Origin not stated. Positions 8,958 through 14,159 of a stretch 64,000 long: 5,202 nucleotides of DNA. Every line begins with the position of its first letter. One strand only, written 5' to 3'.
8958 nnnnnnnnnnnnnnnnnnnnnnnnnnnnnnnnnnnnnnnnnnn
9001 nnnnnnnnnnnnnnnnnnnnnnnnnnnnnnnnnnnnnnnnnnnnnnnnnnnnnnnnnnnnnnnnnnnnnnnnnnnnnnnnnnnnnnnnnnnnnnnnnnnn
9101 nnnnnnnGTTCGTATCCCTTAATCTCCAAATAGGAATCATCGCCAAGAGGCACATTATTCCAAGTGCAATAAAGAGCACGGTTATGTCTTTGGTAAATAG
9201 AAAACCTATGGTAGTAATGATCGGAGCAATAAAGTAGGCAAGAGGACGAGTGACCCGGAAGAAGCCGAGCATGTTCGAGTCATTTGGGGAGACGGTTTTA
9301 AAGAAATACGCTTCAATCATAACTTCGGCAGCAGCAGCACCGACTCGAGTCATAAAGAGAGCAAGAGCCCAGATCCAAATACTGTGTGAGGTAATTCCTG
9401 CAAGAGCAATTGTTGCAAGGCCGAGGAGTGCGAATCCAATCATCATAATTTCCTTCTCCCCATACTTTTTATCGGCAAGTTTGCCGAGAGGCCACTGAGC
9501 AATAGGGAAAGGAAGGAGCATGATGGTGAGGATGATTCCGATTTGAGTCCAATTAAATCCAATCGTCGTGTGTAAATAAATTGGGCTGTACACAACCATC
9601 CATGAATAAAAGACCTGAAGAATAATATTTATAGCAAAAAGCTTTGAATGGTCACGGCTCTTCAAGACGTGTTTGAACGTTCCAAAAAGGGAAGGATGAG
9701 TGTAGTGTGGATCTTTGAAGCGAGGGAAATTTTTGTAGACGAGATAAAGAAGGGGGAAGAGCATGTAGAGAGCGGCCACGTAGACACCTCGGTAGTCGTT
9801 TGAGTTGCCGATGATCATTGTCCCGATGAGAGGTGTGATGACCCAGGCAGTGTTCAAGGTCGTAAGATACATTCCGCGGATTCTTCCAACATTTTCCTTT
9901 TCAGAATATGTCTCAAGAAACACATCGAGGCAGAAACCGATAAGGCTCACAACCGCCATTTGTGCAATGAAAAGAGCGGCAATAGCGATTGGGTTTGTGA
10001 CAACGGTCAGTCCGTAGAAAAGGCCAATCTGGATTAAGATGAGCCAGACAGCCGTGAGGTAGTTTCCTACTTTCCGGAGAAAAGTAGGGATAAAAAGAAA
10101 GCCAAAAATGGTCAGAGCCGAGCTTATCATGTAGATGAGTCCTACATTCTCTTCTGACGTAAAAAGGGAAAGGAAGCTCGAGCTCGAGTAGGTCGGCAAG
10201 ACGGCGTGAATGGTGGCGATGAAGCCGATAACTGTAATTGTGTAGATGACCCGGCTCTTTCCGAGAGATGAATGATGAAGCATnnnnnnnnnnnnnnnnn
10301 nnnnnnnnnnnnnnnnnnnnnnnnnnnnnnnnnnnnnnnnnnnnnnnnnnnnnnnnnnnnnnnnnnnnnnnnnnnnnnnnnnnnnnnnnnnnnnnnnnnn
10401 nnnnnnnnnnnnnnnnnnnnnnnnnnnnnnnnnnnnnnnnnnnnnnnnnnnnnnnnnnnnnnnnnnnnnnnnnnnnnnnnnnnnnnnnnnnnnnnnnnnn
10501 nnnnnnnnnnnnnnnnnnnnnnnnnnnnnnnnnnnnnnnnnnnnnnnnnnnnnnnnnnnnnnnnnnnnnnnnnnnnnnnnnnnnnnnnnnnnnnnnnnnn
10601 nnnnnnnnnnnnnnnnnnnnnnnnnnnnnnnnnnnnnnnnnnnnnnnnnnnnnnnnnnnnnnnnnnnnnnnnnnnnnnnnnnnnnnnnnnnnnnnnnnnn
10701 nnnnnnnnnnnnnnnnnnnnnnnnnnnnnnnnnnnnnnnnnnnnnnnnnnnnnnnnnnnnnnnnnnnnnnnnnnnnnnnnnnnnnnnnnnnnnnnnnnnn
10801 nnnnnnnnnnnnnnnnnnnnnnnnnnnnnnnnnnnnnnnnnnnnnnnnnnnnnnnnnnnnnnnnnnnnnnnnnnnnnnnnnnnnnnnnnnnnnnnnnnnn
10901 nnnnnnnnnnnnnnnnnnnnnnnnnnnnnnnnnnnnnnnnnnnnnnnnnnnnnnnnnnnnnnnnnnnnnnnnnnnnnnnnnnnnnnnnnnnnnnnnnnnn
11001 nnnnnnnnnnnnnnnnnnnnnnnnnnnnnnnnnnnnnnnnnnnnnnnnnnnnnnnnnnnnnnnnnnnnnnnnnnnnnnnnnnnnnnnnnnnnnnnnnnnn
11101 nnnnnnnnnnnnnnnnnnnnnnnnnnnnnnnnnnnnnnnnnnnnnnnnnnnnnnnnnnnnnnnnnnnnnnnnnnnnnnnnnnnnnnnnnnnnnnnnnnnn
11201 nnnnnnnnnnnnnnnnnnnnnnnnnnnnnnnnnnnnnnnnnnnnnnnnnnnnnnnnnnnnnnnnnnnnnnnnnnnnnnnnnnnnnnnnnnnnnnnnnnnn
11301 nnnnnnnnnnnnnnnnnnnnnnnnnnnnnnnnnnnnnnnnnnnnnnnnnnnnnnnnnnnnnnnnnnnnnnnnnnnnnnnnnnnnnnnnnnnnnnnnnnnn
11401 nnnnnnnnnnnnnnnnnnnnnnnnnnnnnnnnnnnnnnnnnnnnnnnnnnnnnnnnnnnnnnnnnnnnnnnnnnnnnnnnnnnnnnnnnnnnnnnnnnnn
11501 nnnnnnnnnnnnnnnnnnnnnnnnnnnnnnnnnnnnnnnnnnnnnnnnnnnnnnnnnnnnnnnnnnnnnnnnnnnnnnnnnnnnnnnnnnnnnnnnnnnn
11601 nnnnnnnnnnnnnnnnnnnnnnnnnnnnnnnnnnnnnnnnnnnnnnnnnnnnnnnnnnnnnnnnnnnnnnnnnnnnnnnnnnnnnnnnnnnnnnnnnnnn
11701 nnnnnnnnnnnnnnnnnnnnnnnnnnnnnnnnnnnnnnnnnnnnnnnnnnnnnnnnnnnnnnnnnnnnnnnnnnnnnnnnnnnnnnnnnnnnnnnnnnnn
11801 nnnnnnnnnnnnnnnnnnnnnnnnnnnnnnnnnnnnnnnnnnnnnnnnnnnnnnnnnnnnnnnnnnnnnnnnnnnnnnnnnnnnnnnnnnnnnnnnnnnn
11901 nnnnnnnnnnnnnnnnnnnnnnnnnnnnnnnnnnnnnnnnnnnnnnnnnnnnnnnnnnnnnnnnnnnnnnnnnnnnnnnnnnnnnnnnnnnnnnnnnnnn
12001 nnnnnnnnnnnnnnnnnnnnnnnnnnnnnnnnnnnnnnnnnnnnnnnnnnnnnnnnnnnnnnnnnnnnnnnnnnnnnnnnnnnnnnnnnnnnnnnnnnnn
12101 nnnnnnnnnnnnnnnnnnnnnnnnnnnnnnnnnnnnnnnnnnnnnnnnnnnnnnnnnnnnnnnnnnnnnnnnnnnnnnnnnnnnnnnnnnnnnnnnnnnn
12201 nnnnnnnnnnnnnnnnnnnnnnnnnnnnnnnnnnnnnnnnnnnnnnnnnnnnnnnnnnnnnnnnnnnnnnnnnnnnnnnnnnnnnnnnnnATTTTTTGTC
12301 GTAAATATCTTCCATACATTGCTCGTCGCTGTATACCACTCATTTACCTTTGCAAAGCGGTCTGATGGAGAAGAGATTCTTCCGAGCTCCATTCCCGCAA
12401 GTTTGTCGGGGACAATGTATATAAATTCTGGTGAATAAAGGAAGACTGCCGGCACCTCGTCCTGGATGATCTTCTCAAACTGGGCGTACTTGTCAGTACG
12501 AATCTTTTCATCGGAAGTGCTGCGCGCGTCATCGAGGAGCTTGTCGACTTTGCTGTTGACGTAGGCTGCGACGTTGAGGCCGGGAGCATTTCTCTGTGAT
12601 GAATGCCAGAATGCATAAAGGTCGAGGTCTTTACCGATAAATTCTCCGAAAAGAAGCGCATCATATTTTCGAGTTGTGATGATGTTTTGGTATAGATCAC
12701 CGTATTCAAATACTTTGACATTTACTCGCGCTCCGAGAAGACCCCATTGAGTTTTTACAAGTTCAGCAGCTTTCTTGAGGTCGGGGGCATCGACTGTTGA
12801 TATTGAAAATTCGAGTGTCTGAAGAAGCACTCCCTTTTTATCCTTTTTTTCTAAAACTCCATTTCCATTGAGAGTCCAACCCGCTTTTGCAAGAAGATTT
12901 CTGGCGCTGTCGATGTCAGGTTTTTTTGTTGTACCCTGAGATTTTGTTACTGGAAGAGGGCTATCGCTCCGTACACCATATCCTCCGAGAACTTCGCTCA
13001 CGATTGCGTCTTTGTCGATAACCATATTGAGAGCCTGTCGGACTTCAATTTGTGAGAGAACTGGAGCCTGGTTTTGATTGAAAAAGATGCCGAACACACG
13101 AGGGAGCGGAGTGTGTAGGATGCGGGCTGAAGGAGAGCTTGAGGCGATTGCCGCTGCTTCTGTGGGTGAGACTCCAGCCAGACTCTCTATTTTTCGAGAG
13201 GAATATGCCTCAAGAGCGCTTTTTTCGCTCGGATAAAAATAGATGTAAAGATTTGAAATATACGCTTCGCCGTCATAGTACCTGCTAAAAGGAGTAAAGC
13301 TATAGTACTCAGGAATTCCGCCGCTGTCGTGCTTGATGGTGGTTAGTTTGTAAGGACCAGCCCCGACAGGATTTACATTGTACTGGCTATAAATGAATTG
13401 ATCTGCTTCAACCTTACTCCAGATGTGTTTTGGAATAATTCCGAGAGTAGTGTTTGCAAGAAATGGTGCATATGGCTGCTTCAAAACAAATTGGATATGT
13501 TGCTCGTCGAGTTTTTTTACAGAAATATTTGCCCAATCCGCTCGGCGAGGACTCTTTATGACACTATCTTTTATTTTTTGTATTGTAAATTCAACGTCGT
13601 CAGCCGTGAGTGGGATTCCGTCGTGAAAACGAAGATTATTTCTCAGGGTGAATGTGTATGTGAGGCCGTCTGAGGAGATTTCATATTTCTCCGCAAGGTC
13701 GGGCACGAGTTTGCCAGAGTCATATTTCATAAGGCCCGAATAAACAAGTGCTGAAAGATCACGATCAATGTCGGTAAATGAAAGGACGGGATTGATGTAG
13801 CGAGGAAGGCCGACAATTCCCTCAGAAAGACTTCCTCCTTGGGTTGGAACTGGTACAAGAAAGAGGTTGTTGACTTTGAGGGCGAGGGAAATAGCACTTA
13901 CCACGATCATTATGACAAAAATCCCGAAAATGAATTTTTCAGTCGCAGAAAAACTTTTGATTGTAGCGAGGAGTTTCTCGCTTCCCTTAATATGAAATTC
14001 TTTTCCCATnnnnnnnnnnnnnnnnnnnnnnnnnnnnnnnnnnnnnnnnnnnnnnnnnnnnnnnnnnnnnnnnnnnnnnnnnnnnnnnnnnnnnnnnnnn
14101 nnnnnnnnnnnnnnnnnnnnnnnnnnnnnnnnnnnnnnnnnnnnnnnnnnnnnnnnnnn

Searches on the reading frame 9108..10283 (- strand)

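Call 58: search_protein_families(library=pfam, proteins=[window:9108-10283:-], max_evalue=0.00001)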
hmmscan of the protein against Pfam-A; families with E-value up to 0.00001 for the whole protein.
window:9108-10283:- (392 aa): 1 family
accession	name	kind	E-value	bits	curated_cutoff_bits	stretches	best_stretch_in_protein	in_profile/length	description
PF07690.21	MFS_1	-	1.1e-22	80.8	33.4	2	219-388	5-173/347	Major Facilitator Superfamily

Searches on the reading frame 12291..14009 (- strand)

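Call 52: search_protein_families(library=pfam, proteins=[window:12291-14009:-], max_evalue=0.00001)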
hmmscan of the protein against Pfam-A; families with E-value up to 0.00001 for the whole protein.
window:12291-14009:- (573 aa): 1 family
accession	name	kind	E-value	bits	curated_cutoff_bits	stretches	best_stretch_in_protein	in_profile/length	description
PF00496.27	SBP_bac_5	-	1.2e-69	235.6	32.4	1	100-460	1-350/368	Bacterial extracellular solute-binding proteins, family 5 Middle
